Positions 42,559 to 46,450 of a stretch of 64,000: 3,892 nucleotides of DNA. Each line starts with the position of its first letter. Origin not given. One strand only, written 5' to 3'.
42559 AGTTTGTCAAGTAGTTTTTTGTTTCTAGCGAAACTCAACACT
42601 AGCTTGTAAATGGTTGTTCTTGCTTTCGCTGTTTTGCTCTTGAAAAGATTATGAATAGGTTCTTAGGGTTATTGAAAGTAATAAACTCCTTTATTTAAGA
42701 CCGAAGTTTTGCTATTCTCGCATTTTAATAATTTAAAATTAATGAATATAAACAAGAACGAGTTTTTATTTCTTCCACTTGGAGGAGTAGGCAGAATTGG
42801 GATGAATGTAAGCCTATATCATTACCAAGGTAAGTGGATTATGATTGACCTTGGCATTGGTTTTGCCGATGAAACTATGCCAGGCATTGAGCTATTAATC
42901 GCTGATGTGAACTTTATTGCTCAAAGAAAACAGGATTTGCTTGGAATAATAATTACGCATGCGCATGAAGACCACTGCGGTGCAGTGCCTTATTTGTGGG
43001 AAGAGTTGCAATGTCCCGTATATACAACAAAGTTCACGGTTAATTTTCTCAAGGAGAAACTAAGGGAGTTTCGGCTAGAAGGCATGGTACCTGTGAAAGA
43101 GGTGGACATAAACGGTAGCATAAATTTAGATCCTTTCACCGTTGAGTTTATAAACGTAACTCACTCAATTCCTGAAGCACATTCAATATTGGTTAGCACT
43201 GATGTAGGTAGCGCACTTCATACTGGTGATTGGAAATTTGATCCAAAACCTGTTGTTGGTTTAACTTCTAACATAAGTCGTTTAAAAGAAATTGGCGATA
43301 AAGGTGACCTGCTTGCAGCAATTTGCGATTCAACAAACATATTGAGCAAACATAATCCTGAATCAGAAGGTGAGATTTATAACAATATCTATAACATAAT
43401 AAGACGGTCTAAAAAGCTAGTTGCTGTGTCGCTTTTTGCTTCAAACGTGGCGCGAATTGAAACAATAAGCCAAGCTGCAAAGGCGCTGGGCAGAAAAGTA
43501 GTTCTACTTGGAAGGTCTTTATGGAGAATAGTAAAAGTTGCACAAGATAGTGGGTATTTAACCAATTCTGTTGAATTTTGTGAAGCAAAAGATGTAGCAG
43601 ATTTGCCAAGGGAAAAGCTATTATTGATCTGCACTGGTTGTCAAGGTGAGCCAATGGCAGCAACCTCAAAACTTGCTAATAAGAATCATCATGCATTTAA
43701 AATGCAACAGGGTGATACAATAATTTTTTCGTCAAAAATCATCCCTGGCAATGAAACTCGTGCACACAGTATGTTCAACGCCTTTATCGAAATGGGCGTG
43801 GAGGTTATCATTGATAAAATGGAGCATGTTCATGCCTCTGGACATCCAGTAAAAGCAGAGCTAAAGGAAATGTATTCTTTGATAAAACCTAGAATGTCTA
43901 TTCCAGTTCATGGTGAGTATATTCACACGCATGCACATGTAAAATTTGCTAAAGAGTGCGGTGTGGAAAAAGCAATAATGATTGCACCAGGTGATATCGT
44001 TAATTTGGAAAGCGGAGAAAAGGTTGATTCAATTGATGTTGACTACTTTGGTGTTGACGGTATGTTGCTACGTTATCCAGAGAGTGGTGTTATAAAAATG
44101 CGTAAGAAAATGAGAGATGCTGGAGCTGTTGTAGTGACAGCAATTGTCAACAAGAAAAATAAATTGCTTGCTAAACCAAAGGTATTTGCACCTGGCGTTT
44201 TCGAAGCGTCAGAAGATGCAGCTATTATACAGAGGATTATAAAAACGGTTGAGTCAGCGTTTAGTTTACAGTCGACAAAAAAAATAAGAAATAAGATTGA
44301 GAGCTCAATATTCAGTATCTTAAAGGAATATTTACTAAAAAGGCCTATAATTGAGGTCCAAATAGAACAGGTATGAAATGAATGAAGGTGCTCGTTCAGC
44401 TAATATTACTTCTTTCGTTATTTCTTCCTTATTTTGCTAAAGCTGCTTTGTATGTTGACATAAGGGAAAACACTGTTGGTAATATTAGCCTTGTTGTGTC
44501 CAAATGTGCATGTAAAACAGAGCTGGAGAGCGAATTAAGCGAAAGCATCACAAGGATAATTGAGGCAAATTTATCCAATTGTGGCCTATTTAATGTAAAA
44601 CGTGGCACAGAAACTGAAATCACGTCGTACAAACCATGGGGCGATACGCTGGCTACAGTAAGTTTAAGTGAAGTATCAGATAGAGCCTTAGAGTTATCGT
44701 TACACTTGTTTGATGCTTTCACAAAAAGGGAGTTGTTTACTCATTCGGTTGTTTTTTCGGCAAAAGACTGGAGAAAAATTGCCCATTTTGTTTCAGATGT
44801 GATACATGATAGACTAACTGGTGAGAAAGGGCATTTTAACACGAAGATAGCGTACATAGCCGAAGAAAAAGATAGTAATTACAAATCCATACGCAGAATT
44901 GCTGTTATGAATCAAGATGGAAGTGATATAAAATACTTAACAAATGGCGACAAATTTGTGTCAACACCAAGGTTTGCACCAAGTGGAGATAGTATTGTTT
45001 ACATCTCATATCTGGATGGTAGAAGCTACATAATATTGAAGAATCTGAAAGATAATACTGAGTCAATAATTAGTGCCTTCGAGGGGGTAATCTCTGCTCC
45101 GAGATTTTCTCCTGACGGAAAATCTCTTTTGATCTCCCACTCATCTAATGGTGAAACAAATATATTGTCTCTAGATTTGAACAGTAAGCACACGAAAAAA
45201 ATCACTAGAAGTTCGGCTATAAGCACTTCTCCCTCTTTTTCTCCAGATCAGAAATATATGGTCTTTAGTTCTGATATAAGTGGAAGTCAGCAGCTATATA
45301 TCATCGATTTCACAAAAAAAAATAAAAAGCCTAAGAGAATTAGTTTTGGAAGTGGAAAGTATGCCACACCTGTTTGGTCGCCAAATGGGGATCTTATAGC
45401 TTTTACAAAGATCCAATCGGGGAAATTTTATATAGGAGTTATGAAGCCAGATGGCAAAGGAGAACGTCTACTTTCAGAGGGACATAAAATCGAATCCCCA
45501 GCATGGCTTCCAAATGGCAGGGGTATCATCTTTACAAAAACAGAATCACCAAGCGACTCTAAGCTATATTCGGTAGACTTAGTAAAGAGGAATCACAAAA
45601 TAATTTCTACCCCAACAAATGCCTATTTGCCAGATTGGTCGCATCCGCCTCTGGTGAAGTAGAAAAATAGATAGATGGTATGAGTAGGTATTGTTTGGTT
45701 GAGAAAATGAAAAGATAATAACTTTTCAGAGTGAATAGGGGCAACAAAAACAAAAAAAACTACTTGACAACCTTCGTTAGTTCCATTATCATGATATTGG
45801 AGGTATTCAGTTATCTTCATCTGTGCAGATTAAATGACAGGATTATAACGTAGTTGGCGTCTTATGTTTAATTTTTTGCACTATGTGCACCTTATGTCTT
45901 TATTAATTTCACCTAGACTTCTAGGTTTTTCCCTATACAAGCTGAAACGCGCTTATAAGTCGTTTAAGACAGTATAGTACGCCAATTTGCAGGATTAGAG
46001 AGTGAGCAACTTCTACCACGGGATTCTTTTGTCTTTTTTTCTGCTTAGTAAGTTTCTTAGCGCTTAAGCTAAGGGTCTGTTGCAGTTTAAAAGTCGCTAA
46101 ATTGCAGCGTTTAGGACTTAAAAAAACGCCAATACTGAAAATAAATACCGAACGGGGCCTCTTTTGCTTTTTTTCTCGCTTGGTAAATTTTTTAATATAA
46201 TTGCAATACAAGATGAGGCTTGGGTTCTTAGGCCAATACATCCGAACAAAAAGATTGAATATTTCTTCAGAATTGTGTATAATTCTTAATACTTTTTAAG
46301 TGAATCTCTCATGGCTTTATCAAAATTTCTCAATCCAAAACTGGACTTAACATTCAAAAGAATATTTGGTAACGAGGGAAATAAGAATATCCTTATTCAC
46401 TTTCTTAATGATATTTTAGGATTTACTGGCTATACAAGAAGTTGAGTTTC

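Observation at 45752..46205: Six-copy ~460-bp intergenic repeat family (R) that keeps an exact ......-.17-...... promoter motif at one end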

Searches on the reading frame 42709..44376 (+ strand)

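Call 54: search_protein_families(library=pfam, proteins=[window:42709-44376:+], max_evalue=0.00001)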
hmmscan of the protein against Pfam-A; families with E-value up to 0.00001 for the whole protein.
window:42709-44376:+ (555 aa): 5 families
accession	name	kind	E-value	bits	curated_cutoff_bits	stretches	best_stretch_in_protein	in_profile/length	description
PF22505.1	RNase_J_b_CASP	-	2e-38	131.5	27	1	238-357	4-124/126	Ribonuclease J, beta-CASP domain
PF00753.33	Lactamase_B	-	5.1e-11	43.3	22.7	1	33-177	7-152/196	Metallo-beta-lactamase superfamily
PF12706.13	Lactamase_B_2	-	3.3e-09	37.1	27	1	72-177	24-145/200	Beta-lactamase superfamily domain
PF17770.6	RNase_J_C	-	1.4e-08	36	23.8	1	461-554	1-101/102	Ribonuclease J C-terminal domain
PF07521.17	RMMBL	-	1.5e-07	31.7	21.6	1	370-416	7-55/63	Zn-dependent metallo-hydrolase RNA specificity domain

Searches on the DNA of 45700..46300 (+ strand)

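Call 8: search_rna_families(source=window, start=45700, end=46300, threshold=evalue, max_evalue=10, show_alignments=2)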
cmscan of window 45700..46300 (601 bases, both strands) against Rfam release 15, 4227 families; matches with E-value up to 10: 6.
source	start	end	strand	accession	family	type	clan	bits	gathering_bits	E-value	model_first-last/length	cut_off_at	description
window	46135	46227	+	RF01485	rli61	Cis-reg;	-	17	50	2.4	1-106/106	no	Listeria sRNA rli61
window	46100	46231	+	RF01950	KCNQ1OT1_5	Gene; lncRNA;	-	16.4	120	7.8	1-226/226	no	KCNQ1 overlapping transcript 1 conserved region 5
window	46027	46100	+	RF04272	mir-8908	Gene; miRNA;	CL00136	14.8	74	3.5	1-86/86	no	mir-8908 microRNA precursor family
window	46074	46260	-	RF02546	LSU_trypano_mito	Gene; rRNA;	CL00112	14.3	60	1.1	1-561/561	no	Trypanosomatid mitochondrial large subunit ribosomal RNA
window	45959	46066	-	RF02849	Ysr197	Gene; sRNA;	-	13.6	167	0.69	1-254/254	no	Yersinia sRNA 197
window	45744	45776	+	RF01675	CrcZ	Gene; sRNA;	-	9.5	95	3.4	1-398/398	no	Pseudomonas sRNA CrcZ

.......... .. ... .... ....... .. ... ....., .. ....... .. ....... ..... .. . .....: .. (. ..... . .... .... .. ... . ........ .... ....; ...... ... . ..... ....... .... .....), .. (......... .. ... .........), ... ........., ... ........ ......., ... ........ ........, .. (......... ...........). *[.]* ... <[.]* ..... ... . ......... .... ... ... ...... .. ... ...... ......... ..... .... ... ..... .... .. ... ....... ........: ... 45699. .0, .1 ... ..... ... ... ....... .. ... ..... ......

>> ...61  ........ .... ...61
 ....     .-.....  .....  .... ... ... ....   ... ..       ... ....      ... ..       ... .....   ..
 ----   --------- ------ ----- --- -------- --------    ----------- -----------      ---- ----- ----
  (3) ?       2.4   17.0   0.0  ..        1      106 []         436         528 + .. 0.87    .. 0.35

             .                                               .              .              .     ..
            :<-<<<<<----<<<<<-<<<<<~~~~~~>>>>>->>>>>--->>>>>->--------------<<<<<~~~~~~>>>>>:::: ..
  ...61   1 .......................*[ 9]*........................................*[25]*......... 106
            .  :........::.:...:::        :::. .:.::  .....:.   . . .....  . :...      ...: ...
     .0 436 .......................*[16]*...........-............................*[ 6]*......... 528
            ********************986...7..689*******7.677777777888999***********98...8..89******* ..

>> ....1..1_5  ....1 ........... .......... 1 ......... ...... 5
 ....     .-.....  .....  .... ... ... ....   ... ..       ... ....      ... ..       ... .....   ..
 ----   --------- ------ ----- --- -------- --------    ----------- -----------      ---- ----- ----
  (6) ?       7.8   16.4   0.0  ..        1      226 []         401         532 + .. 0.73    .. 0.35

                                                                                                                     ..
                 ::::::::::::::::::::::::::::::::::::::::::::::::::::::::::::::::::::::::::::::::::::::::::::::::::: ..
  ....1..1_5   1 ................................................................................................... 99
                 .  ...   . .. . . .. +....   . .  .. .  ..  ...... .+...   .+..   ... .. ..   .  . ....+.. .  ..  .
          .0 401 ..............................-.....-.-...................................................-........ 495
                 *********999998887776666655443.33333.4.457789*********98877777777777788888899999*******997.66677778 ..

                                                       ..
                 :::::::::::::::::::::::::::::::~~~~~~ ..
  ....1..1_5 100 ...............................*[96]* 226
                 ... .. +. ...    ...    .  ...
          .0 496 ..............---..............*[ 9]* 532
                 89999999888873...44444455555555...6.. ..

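Call 31: search_dna_similar(query=window:45752-46215:+, collection=phages, mode=distant, max_rows=15)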
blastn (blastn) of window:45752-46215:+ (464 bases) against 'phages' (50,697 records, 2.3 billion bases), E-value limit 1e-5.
Records with a match: 2; places in all: 2; records where one place covers at least 80% of the query: 0.
Best place of each record, by identity: 60-80% 2.
By first word of the organism name: Wolbachia 2.
By host as written in the record: Wolbachia sp. wRi_AMD 1; Wolbachia endosymbiont wVitA of Nasonia vitripennis 1.
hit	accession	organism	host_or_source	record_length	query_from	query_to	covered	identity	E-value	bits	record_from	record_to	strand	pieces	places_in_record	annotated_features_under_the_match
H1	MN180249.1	Wolbachia phage WO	Wolbachia sp. wRi_AMD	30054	3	88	19%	79.3%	1e-9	70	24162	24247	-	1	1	ribonuclease HII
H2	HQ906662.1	Wolbachia endosymbiont wVitA of Nasonia vitripennis phage ...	Wolbachia endosymbiont wVitA of Nasonia ...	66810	73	151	17%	78.6%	2e-6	59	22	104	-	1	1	site-specific recombinase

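Call 32: search_dna_similar(query=window:45752-46215:+, collection=plasmids, mode=distant, max_rows=15)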
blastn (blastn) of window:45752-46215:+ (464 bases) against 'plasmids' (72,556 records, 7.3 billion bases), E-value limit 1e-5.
No match.

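Call 33: get_annotated_region(hit=H1, flank=1500)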
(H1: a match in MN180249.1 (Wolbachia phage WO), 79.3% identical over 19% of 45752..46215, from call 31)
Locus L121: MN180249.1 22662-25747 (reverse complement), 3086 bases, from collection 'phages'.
description: UNVERIFIED: Wolbachia phage WO isolate Seq2WORi_AMD2 genomic sequence.
organism: Wolbachia phage WO (NCBI taxid 112596)
taxonomy: Viruses; Duplodnaviria; Heunggongvirae; Uroviricota; Caudoviricetes
host: Wolbachia sp. wRi_AMD; source: Drosophila ananassae; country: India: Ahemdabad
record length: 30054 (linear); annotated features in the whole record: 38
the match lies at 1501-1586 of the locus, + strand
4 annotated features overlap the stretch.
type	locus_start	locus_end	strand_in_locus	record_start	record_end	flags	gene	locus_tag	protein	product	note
CDS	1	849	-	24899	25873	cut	-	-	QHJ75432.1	holliday junction DNA helicase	Holliday junction DNA helicase RuvB'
CDS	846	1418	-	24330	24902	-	-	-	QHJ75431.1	holliday junction DNA helicase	holliday junction DNA helicase RuvA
CDS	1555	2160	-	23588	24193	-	-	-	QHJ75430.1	ribonuclease HII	-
CDS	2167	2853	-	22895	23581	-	-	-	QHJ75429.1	phospho-N-acetylmuramoyl-pentapeptide- transferase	-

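Call 34: get_annotated_region(hit=H2, flank=1200)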
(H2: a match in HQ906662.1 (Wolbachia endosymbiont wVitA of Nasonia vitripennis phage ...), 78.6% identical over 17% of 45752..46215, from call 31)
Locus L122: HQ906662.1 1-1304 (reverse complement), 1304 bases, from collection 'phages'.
description: Wolbachia endosymbiont wVitA of Nasonia vitripennis phage WOVitA1, complete sequence.
organism: Wolbachia endosymbiont wVitA of Nasonia vitripennis phage WOVitA1 (NCBI taxid 949124)
taxonomy: Viruses; Duplodnaviria; Heunggongvirae; Uroviricota; Caudoviricetes
host: Wolbachia endosymbiont wVitA of Nasonia vitripennis; source: -; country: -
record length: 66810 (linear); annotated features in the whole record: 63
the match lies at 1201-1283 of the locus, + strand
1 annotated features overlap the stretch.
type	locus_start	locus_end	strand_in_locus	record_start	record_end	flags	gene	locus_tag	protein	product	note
CDS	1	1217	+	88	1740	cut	-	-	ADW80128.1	site-specific recombinase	-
